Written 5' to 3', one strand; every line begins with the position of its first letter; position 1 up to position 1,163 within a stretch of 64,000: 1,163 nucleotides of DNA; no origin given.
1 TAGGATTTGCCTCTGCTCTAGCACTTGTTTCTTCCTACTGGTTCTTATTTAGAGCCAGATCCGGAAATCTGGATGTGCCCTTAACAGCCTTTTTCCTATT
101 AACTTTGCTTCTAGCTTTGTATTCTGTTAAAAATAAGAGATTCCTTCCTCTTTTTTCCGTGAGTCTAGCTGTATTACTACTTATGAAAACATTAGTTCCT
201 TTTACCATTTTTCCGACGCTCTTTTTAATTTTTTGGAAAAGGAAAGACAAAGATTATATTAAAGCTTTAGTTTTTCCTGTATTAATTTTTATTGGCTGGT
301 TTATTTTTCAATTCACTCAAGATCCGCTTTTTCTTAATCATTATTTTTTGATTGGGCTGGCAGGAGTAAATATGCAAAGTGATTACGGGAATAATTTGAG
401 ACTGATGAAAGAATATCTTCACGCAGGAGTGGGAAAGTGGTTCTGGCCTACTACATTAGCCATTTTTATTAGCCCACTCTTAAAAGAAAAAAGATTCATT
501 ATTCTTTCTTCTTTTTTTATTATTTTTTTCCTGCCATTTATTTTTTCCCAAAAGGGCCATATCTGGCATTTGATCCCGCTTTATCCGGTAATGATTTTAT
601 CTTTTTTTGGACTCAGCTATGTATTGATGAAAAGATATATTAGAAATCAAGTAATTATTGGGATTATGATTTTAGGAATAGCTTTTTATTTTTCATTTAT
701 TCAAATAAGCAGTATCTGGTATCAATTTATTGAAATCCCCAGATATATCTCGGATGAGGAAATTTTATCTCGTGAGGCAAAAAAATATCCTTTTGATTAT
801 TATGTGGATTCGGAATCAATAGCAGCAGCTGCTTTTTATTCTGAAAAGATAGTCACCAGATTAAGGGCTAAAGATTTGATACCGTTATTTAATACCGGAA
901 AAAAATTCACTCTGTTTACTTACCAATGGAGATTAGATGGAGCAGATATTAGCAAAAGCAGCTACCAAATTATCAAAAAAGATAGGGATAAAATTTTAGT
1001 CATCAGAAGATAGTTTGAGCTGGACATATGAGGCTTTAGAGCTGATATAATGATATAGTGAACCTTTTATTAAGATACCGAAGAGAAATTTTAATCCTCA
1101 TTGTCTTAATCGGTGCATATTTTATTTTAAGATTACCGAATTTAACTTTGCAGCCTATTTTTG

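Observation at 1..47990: Hyper-expanded island of GT-C membrane glycosyltransferase paralogs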

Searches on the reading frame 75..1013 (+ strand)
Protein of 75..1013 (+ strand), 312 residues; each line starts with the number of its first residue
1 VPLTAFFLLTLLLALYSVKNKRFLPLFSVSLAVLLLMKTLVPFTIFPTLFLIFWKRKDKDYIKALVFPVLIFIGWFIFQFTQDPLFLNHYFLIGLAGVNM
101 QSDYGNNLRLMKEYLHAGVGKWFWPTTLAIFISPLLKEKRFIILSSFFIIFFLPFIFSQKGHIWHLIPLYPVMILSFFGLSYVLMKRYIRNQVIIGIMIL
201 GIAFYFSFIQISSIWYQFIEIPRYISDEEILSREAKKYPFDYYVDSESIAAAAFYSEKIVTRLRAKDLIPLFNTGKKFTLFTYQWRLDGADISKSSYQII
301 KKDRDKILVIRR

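Call 4: search_protein_families(library=pfam, proteins=[window:75-1013:+], max_evalue=0.01)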
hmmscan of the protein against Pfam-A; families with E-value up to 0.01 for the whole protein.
window:75-1013:+ (312 aa): 0 families

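Call 11: search_protein_families(library=ncbifam, proteins=[window:75-1013:+], max_evalue=0.01)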
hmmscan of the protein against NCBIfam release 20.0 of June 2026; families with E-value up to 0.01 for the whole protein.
window:75-1013:+ (312 aa): 0 families

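Call 52: search_protein_families(library=pfam, proteins=[window:75-1013:+], max_evalue=1)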
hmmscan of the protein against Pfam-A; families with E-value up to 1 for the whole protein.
window:75-1013:+ (312 aa): 2 families
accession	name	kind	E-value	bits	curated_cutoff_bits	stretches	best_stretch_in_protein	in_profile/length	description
PF06795.16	Erythrovirus_X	-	0.022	15.5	27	1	168-208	40-80/81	Erythrovirus X protein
PF09852.15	DUF2079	-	0.05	13.1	28.2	1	6-211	121-313/459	Predicted membrane protein (DUF2079)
